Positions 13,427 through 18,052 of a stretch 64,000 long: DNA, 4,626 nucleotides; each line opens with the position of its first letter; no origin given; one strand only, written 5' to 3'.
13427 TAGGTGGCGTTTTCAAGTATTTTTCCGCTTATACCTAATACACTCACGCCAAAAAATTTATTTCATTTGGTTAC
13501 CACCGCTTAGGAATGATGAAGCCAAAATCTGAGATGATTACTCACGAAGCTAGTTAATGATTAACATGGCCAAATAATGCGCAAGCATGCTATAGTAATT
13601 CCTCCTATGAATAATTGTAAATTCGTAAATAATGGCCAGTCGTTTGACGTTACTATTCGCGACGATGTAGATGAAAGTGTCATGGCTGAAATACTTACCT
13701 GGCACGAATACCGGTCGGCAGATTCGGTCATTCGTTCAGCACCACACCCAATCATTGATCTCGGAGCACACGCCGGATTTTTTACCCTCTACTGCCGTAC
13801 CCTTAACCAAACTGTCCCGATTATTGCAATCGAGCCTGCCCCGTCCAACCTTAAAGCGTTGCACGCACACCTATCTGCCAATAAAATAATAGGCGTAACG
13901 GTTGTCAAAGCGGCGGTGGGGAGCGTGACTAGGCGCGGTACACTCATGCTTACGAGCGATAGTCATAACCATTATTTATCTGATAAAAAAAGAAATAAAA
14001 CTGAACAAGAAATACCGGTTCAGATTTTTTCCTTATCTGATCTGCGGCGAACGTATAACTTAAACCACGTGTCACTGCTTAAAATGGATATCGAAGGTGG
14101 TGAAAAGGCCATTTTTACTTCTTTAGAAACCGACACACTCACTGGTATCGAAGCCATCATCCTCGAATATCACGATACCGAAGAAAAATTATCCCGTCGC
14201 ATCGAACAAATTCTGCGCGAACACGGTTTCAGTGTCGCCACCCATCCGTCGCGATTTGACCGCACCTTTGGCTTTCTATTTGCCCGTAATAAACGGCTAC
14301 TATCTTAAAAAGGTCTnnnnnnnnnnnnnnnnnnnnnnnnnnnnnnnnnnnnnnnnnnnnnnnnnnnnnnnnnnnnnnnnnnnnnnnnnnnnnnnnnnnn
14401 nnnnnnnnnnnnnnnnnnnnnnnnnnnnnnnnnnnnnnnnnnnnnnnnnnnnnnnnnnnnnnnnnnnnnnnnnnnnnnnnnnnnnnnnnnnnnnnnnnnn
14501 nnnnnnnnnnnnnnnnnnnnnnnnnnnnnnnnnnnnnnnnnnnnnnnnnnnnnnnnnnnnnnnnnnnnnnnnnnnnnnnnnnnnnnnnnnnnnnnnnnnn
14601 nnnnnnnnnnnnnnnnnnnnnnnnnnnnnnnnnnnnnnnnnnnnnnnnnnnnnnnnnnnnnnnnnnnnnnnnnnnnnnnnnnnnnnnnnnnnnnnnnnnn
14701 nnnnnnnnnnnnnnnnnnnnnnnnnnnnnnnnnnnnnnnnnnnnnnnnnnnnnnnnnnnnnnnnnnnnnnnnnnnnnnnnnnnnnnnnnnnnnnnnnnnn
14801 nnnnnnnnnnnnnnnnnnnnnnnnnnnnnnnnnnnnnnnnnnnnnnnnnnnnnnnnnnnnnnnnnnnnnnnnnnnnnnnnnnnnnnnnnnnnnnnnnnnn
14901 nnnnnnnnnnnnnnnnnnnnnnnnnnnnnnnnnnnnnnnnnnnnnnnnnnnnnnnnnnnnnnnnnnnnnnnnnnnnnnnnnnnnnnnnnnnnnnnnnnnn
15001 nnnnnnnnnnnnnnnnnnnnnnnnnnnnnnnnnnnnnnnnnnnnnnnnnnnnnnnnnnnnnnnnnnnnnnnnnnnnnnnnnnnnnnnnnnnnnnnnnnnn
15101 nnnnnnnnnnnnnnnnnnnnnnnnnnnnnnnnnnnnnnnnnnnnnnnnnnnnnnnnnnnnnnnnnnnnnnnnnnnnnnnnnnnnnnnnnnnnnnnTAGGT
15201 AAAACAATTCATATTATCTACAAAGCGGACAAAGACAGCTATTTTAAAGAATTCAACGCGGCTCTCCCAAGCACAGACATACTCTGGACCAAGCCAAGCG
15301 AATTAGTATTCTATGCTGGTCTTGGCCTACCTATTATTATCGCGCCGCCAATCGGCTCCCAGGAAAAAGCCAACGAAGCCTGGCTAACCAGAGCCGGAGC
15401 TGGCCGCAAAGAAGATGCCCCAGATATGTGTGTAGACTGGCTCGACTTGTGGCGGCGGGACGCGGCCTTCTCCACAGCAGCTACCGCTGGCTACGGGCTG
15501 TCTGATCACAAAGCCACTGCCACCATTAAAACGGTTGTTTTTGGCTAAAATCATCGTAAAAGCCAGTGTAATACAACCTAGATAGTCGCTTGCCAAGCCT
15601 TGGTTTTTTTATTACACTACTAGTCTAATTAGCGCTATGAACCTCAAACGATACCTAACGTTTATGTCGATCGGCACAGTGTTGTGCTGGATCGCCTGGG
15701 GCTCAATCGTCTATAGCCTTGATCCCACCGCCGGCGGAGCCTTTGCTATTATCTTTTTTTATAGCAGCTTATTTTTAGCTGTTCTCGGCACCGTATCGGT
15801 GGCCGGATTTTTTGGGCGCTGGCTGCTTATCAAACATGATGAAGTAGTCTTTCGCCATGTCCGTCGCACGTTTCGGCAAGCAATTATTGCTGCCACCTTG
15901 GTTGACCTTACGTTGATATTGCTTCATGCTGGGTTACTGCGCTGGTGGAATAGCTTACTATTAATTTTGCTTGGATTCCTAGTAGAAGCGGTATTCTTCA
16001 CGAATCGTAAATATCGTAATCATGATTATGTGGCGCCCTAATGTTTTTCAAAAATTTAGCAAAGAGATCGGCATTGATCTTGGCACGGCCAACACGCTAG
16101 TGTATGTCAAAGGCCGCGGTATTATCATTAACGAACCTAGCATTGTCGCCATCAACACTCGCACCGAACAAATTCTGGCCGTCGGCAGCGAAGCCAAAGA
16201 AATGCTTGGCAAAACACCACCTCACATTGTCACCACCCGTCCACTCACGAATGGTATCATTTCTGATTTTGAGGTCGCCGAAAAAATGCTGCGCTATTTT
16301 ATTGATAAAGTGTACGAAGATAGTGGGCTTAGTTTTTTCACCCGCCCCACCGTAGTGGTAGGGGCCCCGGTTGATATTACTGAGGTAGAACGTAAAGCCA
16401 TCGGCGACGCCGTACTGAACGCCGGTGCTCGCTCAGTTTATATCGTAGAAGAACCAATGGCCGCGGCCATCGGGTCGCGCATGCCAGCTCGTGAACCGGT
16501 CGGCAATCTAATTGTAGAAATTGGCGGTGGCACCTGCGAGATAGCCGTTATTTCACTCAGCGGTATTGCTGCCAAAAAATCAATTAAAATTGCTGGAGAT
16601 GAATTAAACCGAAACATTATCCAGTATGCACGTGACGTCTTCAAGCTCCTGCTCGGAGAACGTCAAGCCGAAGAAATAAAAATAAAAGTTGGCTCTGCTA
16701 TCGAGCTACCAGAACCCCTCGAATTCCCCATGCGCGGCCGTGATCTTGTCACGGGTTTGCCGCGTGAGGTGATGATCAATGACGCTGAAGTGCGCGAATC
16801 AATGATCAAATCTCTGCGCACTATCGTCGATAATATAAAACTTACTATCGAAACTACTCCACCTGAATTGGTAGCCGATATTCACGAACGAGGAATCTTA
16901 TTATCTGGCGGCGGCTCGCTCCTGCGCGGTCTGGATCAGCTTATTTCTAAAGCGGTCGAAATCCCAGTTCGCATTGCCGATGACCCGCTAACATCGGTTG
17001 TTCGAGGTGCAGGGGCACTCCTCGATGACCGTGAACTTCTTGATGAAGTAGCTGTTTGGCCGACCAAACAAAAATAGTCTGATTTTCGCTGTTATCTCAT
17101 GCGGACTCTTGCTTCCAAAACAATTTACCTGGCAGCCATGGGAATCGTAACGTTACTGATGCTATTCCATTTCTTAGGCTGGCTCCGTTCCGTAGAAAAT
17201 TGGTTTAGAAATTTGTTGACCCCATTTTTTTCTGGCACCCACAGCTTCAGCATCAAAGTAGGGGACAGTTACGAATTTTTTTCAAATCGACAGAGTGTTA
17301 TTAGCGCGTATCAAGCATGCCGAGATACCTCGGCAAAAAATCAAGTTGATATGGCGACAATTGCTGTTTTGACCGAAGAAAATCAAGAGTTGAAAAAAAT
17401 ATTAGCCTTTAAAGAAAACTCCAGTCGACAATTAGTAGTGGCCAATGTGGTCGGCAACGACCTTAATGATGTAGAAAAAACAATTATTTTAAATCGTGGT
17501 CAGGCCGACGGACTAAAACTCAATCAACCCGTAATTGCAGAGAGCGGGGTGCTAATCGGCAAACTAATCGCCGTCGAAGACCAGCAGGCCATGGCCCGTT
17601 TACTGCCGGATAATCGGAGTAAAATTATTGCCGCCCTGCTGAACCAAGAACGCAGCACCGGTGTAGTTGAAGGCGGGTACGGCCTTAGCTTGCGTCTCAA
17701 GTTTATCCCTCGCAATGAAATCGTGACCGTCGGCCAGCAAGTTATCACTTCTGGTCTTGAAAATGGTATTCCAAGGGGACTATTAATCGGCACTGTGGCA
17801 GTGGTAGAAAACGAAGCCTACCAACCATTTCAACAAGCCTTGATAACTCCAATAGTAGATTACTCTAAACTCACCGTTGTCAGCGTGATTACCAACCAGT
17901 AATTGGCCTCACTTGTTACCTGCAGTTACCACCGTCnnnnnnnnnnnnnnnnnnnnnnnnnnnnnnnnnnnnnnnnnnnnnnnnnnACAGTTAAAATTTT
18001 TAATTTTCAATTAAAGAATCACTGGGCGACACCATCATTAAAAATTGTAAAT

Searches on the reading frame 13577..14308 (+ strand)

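Call 64: search_protein_families(library=pfam, max_evalue=0.000001, proteins=[window:13577-14308:+])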
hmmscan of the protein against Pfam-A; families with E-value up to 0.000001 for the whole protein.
window:13577-14308:+ (243 aa): 1 family
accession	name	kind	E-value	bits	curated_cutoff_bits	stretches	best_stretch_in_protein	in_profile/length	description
PF05050.19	Methyltransf_21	-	2.2e-17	64.2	22.7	1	61-219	1-172/173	Methyltransferase FkbM domain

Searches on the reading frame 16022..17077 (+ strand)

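Call 64: search_protein_families(library=pfam, max_evalue=0.000001, proteins=[window:16022-17077:+])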
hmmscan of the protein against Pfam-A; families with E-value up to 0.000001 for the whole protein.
window:16022-17077:+ (351 aa): 4 families
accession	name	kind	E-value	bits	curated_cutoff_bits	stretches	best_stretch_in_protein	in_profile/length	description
PF06723.19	MreB_Mbl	-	2.1e-131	438.1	27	1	14-339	2-324/327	MreB/Mbl protein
PF14450.12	FtsA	-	4.9e-11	43.5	31.8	1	164-321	2-112/127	Cell division protein FtsA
PF00022.25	Actin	-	4.5e-09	35.8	27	0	39-205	31-189/410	Actin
PF00012.26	HSP70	-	1.9e-07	30.2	20.6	0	111-208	136-239/599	Hsp70 protein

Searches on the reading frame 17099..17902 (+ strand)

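Call 64: search_protein_families(library=pfam, max_evalue=0.000001, proteins=[window:17099-17902:+])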
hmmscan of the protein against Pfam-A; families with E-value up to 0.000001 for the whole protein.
window:17099-17902:+ (267 aa): 1 family
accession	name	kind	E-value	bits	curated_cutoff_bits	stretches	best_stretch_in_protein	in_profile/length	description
PF04085.20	MreC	-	3.4e-33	114.9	28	1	117-265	1-147/147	Rod shape-determining protein MreC, barrel core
